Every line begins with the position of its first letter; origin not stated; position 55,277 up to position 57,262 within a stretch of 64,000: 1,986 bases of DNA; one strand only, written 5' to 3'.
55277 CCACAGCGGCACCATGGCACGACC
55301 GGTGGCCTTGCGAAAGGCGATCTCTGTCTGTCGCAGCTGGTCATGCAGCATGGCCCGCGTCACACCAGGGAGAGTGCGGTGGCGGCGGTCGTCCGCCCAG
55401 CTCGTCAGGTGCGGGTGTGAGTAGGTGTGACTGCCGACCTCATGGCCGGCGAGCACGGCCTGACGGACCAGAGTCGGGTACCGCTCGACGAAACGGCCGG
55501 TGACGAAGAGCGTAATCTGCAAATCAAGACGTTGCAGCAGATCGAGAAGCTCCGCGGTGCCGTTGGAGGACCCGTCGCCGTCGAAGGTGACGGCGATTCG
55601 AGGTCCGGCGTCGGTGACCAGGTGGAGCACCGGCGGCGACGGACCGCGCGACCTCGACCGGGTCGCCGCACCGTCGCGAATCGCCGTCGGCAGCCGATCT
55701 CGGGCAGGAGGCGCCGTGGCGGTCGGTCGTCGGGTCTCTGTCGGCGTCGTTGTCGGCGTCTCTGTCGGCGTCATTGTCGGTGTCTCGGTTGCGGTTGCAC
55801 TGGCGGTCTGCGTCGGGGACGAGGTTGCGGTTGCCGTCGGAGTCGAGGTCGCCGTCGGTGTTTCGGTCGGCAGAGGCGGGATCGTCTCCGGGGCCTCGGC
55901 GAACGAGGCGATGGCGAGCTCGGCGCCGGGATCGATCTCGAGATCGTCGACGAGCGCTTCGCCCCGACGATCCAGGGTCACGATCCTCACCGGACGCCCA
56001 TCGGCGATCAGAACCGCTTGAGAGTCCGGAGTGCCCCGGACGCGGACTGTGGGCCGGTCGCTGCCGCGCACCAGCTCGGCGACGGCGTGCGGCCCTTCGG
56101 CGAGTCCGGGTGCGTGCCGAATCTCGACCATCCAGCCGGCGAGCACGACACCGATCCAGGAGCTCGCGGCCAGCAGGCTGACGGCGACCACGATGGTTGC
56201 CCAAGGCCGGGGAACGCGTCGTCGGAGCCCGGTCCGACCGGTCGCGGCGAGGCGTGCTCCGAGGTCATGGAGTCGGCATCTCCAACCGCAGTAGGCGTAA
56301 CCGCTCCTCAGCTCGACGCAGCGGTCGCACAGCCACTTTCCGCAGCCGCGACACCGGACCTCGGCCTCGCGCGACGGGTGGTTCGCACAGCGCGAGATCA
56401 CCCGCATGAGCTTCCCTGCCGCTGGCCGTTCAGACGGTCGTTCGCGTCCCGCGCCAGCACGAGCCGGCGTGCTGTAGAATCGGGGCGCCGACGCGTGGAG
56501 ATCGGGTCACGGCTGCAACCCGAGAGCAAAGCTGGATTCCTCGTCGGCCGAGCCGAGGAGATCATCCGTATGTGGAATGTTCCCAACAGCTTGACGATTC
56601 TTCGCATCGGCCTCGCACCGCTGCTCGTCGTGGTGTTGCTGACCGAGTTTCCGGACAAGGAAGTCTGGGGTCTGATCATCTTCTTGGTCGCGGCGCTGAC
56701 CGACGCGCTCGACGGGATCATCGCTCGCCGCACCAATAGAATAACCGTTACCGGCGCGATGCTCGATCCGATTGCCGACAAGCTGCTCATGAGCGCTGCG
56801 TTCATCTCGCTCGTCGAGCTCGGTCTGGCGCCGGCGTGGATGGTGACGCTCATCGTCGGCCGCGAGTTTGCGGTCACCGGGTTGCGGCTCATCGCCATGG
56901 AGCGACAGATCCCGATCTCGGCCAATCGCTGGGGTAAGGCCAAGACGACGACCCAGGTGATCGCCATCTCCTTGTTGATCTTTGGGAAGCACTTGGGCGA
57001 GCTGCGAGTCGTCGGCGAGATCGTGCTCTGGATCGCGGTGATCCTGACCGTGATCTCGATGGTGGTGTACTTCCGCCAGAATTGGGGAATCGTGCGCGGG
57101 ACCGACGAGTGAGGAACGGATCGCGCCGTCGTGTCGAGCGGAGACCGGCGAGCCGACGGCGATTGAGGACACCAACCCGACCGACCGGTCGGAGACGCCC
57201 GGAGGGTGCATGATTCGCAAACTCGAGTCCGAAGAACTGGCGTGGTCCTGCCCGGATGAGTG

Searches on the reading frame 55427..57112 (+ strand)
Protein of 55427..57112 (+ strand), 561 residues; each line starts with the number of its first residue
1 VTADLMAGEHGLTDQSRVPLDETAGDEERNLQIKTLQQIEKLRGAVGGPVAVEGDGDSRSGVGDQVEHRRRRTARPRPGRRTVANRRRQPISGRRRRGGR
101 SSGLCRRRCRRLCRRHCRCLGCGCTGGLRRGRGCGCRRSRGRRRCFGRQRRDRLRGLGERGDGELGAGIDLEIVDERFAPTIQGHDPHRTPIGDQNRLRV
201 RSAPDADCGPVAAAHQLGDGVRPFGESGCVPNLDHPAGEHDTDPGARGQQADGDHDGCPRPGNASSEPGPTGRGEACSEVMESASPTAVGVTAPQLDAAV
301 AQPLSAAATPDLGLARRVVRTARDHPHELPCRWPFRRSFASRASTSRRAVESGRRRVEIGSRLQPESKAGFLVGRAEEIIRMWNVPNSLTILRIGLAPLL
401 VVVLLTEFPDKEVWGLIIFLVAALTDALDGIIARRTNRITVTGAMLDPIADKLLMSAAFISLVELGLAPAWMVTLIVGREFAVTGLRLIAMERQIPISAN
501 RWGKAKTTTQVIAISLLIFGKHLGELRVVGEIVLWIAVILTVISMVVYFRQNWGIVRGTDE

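Call 80: search_protein_families(library=pfam, proteins=[window:55427-57112:+], max_evalue=0.001)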
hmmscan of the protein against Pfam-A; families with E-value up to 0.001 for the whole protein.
window:55427-57112:+ (561 aa): 1 family
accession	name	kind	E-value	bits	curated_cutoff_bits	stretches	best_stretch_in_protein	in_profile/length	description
PF01066.26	CDP-OH_P_transf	-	4.2e-43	147.8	22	1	383-543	1-152/152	CDP-alcohol phosphatidyltransferase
